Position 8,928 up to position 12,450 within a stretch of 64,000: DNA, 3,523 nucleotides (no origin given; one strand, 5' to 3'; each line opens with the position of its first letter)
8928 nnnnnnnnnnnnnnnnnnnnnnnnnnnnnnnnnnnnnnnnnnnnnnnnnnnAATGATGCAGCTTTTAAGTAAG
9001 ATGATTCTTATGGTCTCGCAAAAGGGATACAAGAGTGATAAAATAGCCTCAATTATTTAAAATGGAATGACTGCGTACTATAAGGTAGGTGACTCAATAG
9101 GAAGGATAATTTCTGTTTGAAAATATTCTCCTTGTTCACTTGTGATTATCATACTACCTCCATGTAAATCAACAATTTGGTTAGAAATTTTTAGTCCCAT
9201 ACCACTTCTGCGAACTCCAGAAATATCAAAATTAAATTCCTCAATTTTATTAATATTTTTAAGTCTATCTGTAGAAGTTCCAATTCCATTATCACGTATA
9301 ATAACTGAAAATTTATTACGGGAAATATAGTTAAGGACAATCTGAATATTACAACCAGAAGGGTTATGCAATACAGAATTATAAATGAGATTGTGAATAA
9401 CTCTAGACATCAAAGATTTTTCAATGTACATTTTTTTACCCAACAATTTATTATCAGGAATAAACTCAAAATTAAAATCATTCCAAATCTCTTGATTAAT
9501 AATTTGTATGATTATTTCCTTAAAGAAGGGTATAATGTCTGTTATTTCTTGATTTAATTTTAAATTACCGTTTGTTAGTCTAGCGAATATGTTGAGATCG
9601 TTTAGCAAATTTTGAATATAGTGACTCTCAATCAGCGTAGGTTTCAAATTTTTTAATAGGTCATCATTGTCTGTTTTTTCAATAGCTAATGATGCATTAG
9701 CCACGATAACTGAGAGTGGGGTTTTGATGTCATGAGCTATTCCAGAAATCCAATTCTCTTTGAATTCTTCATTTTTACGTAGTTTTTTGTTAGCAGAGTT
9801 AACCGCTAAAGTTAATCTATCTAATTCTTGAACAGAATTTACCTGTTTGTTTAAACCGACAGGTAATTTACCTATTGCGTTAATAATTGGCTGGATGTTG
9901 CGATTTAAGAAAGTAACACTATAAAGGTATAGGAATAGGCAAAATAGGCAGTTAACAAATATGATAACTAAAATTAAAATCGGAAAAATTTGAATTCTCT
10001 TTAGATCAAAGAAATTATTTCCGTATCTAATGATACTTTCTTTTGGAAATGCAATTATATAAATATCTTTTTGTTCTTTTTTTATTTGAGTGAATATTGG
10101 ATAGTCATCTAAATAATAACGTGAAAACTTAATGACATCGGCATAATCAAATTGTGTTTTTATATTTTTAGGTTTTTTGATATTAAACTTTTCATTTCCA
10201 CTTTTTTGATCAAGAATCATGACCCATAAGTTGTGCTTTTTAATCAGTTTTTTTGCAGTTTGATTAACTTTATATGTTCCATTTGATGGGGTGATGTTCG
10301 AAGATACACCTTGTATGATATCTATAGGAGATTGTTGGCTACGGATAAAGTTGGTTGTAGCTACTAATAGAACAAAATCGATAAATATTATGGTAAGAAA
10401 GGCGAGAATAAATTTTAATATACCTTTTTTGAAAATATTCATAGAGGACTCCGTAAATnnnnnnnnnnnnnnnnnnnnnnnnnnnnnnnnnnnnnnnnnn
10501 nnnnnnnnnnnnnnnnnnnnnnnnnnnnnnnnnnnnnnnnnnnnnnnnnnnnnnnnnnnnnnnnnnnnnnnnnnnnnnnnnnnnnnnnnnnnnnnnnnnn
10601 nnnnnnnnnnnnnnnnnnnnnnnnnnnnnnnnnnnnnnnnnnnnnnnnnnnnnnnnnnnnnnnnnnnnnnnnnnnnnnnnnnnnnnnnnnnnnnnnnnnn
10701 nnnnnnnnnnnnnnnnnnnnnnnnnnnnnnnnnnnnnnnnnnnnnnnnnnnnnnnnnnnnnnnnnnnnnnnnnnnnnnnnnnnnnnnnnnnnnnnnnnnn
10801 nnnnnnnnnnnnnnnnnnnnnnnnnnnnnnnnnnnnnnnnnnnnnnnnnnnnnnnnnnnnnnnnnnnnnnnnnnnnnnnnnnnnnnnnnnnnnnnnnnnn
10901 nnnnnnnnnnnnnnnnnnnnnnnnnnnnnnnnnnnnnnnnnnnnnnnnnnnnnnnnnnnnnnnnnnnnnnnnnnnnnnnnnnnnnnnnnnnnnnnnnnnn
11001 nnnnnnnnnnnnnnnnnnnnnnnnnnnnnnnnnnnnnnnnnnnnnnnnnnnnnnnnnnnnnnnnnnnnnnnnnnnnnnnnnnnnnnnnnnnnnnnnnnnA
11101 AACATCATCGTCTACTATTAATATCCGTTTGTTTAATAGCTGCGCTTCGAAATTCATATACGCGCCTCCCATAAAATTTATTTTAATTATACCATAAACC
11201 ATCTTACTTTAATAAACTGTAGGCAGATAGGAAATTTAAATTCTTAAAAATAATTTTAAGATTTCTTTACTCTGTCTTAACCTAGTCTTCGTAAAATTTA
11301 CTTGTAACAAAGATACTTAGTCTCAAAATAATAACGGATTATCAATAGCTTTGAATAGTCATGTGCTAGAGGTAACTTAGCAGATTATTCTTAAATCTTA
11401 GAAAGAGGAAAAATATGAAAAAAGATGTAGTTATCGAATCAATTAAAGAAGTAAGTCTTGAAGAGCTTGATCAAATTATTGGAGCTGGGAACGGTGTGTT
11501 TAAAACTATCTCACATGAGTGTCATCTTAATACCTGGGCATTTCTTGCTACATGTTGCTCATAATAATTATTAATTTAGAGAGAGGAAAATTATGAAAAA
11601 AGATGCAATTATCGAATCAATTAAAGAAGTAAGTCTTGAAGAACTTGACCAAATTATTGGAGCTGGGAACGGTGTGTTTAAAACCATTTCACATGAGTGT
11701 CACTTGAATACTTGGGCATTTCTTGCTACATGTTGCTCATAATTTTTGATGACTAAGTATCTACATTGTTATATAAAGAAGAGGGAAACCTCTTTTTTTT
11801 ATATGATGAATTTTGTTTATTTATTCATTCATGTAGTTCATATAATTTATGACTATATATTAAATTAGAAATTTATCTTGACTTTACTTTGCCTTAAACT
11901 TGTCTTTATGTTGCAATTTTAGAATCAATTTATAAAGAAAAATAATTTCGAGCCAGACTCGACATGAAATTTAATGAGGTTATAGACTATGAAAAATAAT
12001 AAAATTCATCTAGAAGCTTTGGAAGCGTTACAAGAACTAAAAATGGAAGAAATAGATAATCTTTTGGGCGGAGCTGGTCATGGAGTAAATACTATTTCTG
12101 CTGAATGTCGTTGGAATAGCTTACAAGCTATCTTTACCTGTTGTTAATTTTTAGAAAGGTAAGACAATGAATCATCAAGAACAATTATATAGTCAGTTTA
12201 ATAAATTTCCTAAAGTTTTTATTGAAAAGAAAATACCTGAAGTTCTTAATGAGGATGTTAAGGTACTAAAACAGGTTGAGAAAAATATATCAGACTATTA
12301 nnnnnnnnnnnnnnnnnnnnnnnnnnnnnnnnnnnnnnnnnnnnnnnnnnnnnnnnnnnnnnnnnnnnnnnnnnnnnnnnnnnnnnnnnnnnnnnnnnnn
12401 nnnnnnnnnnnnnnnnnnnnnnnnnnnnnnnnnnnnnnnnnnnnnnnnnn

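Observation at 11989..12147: Divergent third precursor (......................) directly upstream of lanM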

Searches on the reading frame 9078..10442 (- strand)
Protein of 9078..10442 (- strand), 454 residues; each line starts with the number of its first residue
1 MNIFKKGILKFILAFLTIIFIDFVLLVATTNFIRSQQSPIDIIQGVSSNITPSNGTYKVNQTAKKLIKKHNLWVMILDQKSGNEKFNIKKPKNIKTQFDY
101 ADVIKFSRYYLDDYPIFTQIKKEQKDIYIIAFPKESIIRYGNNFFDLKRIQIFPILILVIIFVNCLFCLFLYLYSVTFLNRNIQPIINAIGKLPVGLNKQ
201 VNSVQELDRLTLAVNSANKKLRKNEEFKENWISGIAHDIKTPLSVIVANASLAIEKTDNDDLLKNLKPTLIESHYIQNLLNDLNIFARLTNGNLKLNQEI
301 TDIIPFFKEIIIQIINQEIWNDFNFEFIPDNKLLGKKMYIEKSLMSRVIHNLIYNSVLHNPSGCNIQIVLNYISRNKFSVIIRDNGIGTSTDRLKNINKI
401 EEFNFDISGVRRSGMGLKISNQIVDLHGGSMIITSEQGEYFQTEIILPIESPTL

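Call 8: search_protein_families(library=pfam, proteins=[window:9078-10442:-], max_evalue=0.01)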
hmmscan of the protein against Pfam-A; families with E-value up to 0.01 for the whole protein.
window:9078-10442:- (454 aa): 3 families
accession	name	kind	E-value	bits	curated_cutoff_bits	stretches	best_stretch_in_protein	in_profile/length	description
PF02518.31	HATPase_c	-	2.1e-14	54.3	26.4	1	345-449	6-109/111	Histidine kinase-, DNA gyrase B-, and HSP90-like ATPase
PF00512.31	HisKA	-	1.6e-10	41.3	26.9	1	228-292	2-66/66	His Kinase A (phospho-acceptor) domain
PF13589.12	HATPase_c_3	-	0.0016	18.9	25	1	346-421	4-81/137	Histidine kinase-, DNA gyrase B-, and HSP90-like ATPase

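Call 53: search_protein_families(library=ncbifam, proteins=[window:9078-10442:-], max_evalue=0.001)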
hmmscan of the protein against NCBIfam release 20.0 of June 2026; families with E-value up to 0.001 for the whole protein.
window:9078-10442:- (454 aa): 51 families (the best 25 are shown)
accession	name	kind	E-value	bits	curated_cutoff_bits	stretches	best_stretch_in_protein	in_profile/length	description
NF045595.1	HK_scytonemin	equivalog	9.1e-21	73.9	865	1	212-449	399-635/637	scytonemin biosynthesis sensor histidine kinase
NF045900.1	HisKinCpxALeg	equivalog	2.5e-20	72.7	800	1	155-449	156-451/451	two-component system sensor histidine kinase CpxA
NF008468.0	PRK11360.1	equivalog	4.9e-20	71.4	646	1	231-451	399-610/616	two-component system sensor histidine kinase AtoS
NF008312.0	PRK11100.1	equivalog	6.9e-20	71.3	356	1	165-449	192-474/477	two-component system sensor histidine kinase CreC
NF012163.2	BaeS_SmeS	equivalog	2e-19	69.9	500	1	128-433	141-442/457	sensor histidine kinase efflux regulator BaeS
TIGR02966.1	phoR_proteo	equivalog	1.5e-18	66.9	334.2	1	218-439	104-325/333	phosphate regulon sensor histidine kinase PhoR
NF033092.0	HK_WalK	equivalog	2.7e-18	65.9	725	1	222-448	366-593/594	cell wall metabolism sensor histidine kinase WalK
NF006800.0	PRK09303.1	equivalog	1.7e-17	63.4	342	1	209-442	132-370/383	histidine kinase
NF046044.1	PnpS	equivalog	1.8e-17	63.5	400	1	219-447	161-389/390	two-component system histidine kinase PnpS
NF007837.0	PRK10549.1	equivalog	1.6e-16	60.1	603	1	127-449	140-458/466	envelope stress sensor histidine kinase BaeS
NF047874.1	MASE3_PAS_HK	subfamily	1.7e-16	60.2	560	1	217-449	387-625/655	MASE3 domain-containing sensor histidine kinase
NF007793.0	PRK10490.1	equivalog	1.7e-16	59.4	1123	1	206-451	641-884/895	two-component system sensor histidine kinase KdpD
NF007898.0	PRK10604.1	equivalog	8e-16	58.2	478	1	144-435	128-409/433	two-component system sensor histidine kinase RstB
NF008302.0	PRK11091.1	equivalog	1.6e-15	56.3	838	1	218-447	273-505/779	aerobic respiration two-component sensor histidine kinase ArcB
NF045903.1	CuHisKinLciSLeg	equivalog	1.7e-15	57.3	700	1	200-439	111-348/357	copper-responsive two-component system sensor histidine kinase LciS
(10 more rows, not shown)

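Call 79: find_homologous_proteins(query=window:9078-10442:-, max_evalue=1e-40)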
Query window:9078-10442:- (454 aa): 343 proteins with E <= 1e-40 among 7320 candidates; the best 120 are listed.
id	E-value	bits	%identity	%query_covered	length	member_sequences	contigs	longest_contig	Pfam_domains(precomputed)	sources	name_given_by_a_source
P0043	9.4e-292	985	100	100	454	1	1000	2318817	PF02518.32,PF00512.32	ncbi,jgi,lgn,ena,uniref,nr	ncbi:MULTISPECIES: sensor histidine kinase [Streptococcus]|jgi:mcdK|uniref:histidine kinase n=1 Tax=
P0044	1.2e-291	985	100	100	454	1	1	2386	PF02518.32,PF00512.32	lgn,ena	-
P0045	1.2e-291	985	100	100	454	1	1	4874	PF02518.32,PF00512.32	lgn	-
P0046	1.2e-291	985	100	100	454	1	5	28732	PF02518.32,PF00512.32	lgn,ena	-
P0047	1.2e-291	985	100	100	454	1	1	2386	PF02518.32,PF00512.32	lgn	-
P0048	1.2e-291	985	100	100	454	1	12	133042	PF02518.32,PF00512.32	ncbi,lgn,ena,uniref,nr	ncbi:sensor histidine kinase [Streptococcus vestibularis]|uniref:sensor histidine kinase n=1 Tax=Str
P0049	1.4e-291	985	100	100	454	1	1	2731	PF02518.32,PF00512.32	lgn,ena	-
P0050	1.4e-291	985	100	100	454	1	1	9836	PF02518.32,PF00512.32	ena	-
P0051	1.4e-291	985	100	100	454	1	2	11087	PF02518.32,PF00512.32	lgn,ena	-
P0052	1.6e-291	985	100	100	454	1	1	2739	PF02518.32,PF00512.32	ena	-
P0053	1.6e-291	985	100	100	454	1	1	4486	PF02518.32,PF00512.32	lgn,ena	-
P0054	2.0e-291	984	100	100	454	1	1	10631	PF02518.32,PF00512.32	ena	-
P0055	2.0e-291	984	100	100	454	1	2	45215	PF02518.32,PF00512.32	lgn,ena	-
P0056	2.0e-291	984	100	100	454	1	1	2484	PF02518.32,PF00512.32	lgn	-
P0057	2.0e-291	984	100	100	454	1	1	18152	PF02518.32,PF00512.32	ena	-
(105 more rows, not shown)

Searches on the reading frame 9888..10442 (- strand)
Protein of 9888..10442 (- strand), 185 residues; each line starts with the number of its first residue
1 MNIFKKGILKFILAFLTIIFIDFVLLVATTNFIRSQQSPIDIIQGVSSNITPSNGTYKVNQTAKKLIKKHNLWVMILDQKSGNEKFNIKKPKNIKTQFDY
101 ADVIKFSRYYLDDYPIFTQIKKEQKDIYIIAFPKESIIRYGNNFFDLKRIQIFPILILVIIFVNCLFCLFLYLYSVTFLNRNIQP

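Call 57: find_homologous_proteins(query=window:9888-10442:-, max_evalue=0.00001)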
Query window:9888-10442:- (185 aa): 11 proteins with E <= 0.00001 among 60 candidates.
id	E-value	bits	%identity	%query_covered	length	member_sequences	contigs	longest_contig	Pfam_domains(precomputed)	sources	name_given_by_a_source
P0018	2.9e-112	390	99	100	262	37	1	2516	PF00512.32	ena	-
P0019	1.4e-76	274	98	71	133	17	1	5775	-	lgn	-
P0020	2.3e-73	264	98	69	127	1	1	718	-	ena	-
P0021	1.8e-72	261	68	100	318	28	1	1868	PF00512.32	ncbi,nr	ncbi:TPA: sensor histidine kinase, partial [Streptococcus suis]|nr:sensor histidine kinase [Streptoc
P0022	2.7e-72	260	66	100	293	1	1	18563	PF00512.32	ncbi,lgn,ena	-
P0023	3.6e-72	260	98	68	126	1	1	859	-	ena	-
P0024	1.5e-71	258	98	67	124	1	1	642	-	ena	-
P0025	2.4e-60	221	67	86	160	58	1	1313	-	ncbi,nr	ncbi:TPA: sensor histidine kinase, partial [Streptococcus suis]|nr:sensor histidine kinase [Streptoc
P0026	1.4e-55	206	68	76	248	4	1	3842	PF00512.32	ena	-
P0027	6.1e-53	197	100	52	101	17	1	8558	-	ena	-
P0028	1.6e-38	150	97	42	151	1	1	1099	PF00486.35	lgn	-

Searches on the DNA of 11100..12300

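Call 73: search_rna_families(source=window, start=11100, end=12300, threshold=evalue, max_evalue=1)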
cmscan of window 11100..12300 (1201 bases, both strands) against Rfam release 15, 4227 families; matches with E-value up to 1: 2.
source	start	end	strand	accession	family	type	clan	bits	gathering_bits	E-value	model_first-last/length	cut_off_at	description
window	11925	12013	+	RF02079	STnc180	Gene; sRNA;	-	21.2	50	0.15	1-208/208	no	Enterobacterial sRNA STnc180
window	11220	11278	+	RF00896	mir-787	Gene; miRNA;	-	20.6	57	0.42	1-72/72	no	mir-787 microRNA precursor family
